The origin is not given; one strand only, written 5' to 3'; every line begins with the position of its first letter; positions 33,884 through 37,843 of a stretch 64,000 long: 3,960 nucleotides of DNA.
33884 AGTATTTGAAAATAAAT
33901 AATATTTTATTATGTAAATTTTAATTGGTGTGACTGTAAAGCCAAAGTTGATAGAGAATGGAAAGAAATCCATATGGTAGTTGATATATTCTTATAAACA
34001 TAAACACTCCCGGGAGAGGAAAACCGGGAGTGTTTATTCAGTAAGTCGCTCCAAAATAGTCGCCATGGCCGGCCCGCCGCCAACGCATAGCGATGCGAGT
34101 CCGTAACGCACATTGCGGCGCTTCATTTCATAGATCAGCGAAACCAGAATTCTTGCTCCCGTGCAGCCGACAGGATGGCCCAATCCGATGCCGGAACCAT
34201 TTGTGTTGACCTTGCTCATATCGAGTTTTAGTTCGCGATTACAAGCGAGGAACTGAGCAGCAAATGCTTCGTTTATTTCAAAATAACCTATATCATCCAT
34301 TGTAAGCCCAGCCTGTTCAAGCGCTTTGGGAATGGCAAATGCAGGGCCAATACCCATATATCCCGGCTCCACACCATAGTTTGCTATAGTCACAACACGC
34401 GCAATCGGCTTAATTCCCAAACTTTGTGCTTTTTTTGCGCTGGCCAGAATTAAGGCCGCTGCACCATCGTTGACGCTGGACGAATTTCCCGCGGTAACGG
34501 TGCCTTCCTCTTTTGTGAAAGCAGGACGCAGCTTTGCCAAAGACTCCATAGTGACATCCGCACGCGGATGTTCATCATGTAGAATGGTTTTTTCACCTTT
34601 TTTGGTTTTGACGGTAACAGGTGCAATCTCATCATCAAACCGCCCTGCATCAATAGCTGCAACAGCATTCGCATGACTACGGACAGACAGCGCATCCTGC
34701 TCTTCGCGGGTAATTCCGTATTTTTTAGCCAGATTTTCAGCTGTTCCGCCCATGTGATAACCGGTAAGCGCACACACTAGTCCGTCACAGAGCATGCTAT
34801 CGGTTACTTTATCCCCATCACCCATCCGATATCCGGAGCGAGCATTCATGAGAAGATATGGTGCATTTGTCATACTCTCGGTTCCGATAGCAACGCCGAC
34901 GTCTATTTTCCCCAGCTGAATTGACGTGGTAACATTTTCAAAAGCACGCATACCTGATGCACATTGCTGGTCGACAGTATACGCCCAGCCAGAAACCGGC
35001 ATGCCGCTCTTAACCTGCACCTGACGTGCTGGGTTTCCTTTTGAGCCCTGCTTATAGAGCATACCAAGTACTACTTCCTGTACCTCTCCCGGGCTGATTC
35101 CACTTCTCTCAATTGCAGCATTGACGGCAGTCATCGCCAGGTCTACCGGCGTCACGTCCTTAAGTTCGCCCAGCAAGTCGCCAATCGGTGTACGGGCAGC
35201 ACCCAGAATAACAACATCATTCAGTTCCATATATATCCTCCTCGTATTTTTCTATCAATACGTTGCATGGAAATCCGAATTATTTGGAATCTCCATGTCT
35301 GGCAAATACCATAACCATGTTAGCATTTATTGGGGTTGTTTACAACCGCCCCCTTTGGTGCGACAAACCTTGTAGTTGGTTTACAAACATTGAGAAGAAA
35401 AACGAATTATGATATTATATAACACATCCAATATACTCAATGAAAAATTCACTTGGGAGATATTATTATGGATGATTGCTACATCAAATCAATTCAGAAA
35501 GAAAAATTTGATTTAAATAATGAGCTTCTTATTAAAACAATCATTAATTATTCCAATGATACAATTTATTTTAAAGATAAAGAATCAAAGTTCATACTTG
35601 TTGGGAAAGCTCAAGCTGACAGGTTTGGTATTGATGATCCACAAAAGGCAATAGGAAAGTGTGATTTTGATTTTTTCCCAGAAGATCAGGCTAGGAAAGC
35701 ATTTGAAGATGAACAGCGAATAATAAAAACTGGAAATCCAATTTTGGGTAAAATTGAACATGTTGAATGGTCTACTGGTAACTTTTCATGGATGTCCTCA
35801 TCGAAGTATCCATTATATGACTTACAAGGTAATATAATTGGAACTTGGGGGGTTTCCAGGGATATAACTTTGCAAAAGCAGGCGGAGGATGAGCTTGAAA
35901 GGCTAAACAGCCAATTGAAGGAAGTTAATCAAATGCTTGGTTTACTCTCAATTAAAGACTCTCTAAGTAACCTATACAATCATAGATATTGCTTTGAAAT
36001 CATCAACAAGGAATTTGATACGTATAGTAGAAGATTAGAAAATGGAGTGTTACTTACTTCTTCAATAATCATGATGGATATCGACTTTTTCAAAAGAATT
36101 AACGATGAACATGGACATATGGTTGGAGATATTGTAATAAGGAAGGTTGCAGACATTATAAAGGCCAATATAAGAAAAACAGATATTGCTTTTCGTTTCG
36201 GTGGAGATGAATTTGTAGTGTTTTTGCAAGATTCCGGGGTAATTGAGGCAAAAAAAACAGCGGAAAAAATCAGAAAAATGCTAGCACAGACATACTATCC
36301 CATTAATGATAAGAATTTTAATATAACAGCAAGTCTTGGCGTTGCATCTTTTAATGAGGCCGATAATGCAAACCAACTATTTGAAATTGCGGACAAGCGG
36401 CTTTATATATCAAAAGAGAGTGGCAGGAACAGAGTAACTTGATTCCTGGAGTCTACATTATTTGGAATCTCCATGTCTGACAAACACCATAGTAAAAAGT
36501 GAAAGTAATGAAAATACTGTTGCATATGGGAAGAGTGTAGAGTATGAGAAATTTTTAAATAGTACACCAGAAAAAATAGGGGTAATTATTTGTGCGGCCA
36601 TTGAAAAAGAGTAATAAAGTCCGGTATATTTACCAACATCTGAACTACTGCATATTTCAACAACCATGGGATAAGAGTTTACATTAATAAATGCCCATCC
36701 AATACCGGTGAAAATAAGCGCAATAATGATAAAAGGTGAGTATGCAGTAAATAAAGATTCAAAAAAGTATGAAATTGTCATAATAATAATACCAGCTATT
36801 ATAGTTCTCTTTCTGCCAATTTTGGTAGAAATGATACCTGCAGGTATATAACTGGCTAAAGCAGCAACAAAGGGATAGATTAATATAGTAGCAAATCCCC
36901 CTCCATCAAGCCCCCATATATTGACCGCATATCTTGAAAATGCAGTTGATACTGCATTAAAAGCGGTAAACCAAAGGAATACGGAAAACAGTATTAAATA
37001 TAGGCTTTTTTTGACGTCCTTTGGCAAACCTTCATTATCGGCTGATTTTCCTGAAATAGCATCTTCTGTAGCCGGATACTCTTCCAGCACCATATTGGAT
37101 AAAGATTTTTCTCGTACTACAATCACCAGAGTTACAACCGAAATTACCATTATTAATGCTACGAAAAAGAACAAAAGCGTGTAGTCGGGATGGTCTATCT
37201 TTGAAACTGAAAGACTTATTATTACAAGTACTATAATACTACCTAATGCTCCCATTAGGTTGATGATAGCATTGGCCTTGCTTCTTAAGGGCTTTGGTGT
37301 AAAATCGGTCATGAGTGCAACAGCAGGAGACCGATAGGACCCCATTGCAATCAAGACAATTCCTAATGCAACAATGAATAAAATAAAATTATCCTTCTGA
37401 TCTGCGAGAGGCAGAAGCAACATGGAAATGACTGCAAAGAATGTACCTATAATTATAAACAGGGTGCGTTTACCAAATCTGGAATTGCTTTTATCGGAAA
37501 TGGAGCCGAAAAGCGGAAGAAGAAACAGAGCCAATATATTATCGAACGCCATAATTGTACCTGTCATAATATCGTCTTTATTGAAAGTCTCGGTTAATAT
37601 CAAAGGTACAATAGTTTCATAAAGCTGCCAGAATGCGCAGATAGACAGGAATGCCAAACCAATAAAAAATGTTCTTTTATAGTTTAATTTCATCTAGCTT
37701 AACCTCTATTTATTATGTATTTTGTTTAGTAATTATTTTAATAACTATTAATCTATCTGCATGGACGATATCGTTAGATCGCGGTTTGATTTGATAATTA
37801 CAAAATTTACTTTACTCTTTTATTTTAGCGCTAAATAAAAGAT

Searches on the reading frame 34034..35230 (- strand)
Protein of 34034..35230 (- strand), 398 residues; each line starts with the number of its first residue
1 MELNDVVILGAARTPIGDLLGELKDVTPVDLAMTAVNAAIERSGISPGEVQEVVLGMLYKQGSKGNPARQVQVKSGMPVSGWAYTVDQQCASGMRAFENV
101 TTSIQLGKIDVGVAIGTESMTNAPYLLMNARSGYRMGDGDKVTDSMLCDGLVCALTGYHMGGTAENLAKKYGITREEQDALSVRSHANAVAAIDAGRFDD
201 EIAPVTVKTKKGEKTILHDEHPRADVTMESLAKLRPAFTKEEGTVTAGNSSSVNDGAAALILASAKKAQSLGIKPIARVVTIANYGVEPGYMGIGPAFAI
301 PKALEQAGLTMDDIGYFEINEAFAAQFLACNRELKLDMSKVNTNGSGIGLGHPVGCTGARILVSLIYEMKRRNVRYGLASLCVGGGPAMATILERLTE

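Call 13: search_protein_families(library=pfam, proteins=[window:34034-35230:-], max_evalue=0.00001)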
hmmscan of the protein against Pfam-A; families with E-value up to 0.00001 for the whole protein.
window:34034-35230:- (398 aa): 3 families
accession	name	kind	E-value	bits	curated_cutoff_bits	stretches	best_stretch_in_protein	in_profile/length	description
PF00108.29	Thiolase_N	-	3.1e-91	305.8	26.4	1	6-265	1-259/260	Thiolase, N-terminal domain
PF02803.24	Thiolase_C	-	1.1e-46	157.9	27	1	274-395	2-123/123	Thiolase, C-terminal domain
PF00109.32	ketoacyl-synt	-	6e-06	26.5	20.8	0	79-123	163-207/252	Beta-ketoacyl synthase, N-terminal domain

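Call 15: find_encoding_contigs(protein=window:34034-35230:-, flank=3000, max_places=4)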
Protein window:34034-35230:- (398 aa): no gene with exactly this product is on record in the collection.

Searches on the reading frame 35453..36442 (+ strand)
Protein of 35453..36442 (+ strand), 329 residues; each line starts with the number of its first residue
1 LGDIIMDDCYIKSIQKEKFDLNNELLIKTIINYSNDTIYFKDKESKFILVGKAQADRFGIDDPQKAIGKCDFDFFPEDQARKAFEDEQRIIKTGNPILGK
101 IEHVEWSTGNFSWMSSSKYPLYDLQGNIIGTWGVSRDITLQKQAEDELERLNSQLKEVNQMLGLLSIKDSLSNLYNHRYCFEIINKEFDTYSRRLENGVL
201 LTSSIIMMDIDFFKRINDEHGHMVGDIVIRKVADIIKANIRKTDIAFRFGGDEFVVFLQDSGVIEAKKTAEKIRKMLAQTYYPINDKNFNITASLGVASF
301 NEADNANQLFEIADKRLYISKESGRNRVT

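Call 13: search_protein_families(library=pfam, proteins=[window:35453-36442:+], max_evalue=0.00001)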
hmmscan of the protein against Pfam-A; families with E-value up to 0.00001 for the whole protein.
window:35453-36442:+ (329 aa): 2 families
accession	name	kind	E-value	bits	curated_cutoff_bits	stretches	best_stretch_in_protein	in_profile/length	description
PF00990.26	GGDEF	-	4.8e-39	134.2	23.8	1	168-327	3-161/161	Diguanylate cyclase, GGDEF domain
PF08448.16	PAS_4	-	2.8e-11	44.1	23.1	1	34-142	4-109/110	PAS fold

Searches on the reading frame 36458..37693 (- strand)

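Call 13: search_protein_families(library=pfam, proteins=[window:36458-37693:-], max_evalue=0.00001)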
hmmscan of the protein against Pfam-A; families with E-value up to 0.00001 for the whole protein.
window:36458-37693:- (411 aa): 5 families
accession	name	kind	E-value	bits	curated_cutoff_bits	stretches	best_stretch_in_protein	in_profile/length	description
PF07690.21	MFS_1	-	5e-40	137.9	33.4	2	13-280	3-251/347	Major Facilitator Superfamily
PF13347.12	MFS_2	-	1.1e-18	67.5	27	1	16-377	7-375/427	MFS/sugar transport protein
PF00083.30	Sugar_tr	-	8.6e-09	35.2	22.3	0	71-199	312-446/452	Sugar (and other) transporter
PF12832.13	MFS_1_like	-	4.9e-08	32.8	25.2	1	45-388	37-371/373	MFS_1 like family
PF03209.21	PUCC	-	1.8e-07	31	21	1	43-396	16-381/401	PUCC protein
